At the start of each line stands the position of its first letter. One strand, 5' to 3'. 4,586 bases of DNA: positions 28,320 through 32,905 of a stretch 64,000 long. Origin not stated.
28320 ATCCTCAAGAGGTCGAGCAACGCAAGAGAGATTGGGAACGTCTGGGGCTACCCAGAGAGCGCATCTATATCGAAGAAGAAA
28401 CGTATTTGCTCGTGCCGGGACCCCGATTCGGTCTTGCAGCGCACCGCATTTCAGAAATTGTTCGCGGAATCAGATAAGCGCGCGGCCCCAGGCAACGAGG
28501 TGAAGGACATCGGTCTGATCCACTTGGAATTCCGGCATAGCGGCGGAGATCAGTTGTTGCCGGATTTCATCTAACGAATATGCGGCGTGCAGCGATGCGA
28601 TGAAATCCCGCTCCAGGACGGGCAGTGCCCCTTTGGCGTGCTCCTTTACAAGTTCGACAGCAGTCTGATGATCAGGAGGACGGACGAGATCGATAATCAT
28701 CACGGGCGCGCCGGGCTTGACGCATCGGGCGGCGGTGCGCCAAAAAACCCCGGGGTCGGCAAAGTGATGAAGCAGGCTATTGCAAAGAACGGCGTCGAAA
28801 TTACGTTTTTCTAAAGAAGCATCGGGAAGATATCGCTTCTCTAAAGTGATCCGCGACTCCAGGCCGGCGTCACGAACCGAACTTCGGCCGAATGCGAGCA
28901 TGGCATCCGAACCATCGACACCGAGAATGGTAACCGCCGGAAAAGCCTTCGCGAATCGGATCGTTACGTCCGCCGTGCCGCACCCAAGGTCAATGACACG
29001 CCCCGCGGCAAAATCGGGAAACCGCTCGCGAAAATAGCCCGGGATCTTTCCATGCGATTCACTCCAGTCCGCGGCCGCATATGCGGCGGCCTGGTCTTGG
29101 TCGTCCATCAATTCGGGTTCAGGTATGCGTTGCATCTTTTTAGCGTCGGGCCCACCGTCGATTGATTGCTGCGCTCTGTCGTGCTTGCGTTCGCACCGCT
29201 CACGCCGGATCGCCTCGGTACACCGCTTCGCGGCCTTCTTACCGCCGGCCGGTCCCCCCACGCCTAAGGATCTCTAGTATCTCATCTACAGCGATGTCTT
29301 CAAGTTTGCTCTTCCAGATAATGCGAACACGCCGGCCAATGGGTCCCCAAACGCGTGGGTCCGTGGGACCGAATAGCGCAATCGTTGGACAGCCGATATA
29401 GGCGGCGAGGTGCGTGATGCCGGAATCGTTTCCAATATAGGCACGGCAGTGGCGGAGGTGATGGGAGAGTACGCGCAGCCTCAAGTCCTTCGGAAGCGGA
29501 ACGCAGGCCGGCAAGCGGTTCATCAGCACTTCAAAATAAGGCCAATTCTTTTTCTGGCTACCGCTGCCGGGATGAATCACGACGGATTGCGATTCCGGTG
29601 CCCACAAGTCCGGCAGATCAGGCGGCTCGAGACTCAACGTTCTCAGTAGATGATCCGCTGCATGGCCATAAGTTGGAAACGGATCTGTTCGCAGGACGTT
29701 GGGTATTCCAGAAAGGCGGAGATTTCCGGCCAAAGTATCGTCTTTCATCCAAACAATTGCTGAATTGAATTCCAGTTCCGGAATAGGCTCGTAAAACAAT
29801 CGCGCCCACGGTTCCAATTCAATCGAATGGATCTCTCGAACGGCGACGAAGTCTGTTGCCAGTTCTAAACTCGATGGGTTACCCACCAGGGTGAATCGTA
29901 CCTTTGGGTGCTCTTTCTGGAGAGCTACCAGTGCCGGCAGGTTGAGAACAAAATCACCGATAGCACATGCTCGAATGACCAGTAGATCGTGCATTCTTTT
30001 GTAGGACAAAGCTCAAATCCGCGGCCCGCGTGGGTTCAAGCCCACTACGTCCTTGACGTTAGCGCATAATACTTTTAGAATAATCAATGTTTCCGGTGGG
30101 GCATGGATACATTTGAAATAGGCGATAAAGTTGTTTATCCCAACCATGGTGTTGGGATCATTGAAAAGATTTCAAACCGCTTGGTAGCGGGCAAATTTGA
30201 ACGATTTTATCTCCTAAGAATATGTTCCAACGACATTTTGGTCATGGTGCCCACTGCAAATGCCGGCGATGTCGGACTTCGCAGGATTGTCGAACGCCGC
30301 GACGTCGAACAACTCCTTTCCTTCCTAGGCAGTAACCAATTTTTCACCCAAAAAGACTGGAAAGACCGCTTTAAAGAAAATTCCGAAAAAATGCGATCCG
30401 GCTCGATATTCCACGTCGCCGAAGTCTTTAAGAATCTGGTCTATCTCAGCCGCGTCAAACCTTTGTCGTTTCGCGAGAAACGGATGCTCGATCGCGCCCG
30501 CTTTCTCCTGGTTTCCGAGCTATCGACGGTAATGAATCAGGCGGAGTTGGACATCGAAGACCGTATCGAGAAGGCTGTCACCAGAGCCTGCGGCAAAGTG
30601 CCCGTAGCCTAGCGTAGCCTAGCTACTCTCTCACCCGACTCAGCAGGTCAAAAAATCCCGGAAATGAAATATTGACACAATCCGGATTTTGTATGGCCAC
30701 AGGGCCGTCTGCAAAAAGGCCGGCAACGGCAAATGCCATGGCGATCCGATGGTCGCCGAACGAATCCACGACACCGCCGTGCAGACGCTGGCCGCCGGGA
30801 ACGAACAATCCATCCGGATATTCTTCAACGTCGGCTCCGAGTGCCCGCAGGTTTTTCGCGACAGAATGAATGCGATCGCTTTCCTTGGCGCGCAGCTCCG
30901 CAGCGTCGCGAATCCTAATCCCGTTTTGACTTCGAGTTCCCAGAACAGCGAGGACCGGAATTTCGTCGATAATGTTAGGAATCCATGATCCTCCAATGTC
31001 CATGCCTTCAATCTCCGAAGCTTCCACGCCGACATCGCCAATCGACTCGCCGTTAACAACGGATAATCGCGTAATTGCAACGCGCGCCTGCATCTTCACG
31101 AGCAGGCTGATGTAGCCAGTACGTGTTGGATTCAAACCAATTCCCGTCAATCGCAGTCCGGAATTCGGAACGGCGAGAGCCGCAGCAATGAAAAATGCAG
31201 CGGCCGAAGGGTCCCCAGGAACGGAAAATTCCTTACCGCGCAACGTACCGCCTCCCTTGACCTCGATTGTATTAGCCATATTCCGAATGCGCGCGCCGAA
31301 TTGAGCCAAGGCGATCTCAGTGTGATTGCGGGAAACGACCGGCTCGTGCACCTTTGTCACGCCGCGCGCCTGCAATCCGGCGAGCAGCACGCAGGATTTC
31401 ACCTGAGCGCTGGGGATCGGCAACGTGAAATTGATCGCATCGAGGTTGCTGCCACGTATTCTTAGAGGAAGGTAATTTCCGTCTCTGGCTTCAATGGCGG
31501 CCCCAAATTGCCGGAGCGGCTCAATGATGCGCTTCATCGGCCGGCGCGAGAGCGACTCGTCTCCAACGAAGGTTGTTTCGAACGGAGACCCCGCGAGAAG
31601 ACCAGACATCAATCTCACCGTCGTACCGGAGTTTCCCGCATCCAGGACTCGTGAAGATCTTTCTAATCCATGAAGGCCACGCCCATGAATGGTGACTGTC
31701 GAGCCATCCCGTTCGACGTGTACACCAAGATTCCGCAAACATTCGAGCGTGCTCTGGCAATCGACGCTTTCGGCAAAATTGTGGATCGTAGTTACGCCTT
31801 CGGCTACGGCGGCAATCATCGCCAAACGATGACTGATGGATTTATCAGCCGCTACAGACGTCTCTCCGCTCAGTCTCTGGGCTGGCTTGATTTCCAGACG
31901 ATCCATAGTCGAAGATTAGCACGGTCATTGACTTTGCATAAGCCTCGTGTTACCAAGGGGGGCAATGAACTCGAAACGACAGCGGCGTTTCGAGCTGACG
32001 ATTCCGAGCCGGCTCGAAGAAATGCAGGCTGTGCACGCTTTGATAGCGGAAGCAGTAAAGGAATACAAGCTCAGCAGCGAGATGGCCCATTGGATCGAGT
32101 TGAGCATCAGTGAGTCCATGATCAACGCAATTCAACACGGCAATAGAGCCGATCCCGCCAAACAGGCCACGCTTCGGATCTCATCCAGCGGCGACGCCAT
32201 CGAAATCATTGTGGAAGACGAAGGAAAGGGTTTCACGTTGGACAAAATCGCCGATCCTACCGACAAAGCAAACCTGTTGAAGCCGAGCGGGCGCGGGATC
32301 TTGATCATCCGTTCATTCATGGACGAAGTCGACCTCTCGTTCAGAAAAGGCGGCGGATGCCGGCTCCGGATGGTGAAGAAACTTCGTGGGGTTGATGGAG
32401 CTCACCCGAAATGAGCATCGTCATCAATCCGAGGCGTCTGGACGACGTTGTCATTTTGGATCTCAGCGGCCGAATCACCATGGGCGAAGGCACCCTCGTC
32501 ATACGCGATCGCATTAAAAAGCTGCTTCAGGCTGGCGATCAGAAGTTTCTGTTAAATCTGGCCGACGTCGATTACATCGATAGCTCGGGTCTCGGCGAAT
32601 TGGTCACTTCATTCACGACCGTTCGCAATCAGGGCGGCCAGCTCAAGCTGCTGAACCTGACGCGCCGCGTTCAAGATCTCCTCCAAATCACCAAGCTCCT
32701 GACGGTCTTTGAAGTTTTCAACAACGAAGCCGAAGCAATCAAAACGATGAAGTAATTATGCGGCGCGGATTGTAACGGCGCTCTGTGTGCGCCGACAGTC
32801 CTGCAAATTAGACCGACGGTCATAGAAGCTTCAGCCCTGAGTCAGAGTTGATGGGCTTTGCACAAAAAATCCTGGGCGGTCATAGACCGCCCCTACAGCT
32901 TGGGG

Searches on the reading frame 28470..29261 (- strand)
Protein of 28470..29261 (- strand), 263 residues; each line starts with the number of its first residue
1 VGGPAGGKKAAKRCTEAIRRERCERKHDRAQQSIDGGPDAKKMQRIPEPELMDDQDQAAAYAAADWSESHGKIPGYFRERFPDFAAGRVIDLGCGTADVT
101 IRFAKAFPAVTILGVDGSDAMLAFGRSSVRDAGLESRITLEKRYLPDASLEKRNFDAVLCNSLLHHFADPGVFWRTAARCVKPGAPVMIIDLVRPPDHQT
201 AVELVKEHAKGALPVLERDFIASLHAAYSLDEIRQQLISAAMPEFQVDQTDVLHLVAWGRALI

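Call 49: search_protein_families(library=pfam, proteins=[window:28470-29261:-], max_evalue=0.001)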
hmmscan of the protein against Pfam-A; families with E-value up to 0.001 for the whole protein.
window:28470-29261:- (263 aa): 7 families
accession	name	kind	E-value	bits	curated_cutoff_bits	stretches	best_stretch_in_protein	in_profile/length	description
PF13649.12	Methyltransf_25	-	3.7e-17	63.2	27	1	89-184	1-96/97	Methyltransferase domain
PF08242.18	Methyltransf_12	-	1.8e-16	61.1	30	1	90-185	1-96/98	Methyltransferase domain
PF13847.12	Methyltransf_31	-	2.7e-16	60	27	1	86-200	4-114/145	Methyltransferase domain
PF08241.18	Methyltransf_11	-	4.8e-15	56.4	21.2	1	91-186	2-92/95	Methyltransferase domain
PF13489.12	Methyltransf_23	-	8.9e-12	45.5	27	1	80-195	15-122/164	Methyltransferase domain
PF01209.24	Ubie_methyltran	-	5.2e-10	39.5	20.1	1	87-220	49-181/233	ubiE/COQ5 methyltransferase family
PF05175.20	MTS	-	5.8e-07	29.8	23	1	81-166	27-110/170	Methyltransferase small domain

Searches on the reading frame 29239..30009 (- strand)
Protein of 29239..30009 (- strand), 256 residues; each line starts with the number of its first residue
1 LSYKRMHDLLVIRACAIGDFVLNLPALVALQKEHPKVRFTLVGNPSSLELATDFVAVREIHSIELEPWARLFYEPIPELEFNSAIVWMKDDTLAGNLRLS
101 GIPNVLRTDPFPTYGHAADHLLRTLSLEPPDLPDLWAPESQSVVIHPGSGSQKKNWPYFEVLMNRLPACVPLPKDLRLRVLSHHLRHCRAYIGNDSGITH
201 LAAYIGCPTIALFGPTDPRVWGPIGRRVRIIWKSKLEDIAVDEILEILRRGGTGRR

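Call 49: search_protein_families(library=pfam, proteins=[window:29239-30009:-], max_evalue=0.001)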
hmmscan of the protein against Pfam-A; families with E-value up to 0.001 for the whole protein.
window:29239-30009:- (256 aa): 1 family
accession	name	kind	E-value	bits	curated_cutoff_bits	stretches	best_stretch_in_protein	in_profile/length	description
PF01075.23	Glyco_transf_9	-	3.5e-16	59.7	22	1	174-235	170-230/247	Glycosyltransferase family 9 (heptosyltransferase)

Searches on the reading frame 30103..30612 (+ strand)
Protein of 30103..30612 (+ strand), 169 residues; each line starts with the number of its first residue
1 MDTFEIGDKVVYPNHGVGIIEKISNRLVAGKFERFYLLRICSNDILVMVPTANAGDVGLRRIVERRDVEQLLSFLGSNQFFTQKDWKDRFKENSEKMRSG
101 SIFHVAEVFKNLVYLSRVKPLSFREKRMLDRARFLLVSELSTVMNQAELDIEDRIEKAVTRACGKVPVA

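Call 49: search_protein_families(library=pfam, proteins=[window:30103-30612:+], max_evalue=0.001)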
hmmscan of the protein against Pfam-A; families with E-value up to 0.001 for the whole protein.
window:30103-30612:+ (169 aa): 2 families
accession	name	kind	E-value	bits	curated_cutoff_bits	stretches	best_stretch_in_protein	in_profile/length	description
PF21095.3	CarD_C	-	7.4e-25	87.2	23.1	1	71-155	2-86/87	CarD, C-terminal domain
PF02559.22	CarD_TRCF_RID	-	5e-13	49.4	23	1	4-63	1-57/57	CarD-like/TRCF RID domain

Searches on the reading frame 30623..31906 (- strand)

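Call 49: search_protein_families(library=pfam, proteins=[window:30623-31906:-], max_evalue=0.001)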
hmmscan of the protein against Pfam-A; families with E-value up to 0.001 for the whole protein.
window:30623-31906:- (427 aa): 1 family
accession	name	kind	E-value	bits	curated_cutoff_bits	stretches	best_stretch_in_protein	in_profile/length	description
PF00275.25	EPSP_synthase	-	6.6e-114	381.3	22.8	1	7-421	2-416/417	EPSP synthase (3-phosphoshikimate 1-carboxyvinyltransferase)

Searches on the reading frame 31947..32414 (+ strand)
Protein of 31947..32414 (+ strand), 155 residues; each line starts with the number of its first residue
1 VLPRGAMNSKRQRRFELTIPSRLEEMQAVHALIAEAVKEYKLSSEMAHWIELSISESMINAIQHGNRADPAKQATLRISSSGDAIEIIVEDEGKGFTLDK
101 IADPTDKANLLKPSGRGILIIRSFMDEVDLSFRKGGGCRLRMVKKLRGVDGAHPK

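Call 49: search_protein_families(library=pfam, proteins=[window:31947-32414:+], max_evalue=0.001)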
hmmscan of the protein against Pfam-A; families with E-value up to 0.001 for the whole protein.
window:31947-32414:+ (155 aa): 2 families
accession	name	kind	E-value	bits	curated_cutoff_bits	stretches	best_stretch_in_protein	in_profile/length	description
PF13581.12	HATPase_c_2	-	2.9e-24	85.9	27.4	1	19-144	1-127/127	Histidine kinase-like ATPase domain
PF02518.31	HATPase_c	-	4.9e-07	30.6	26.4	1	52-143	8-106/111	Histidine kinase-, DNA gyrase B-, and HSP90-like ATPase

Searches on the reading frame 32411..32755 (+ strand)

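Call 49: search_protein_families(library=pfam, proteins=[window:32411-32755:+], max_evalue=0.001)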
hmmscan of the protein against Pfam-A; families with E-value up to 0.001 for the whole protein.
window:32411-32755:+ (114 aa): 2 families
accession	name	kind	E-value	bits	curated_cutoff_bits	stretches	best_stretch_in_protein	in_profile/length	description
PF01740.26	STAS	-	6.2e-18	65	22.6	1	7-109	4-106/106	STAS domain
PF13466.11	STAS_2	-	1.9e-08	34.8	29.2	1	16-94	1-77/80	STAS domain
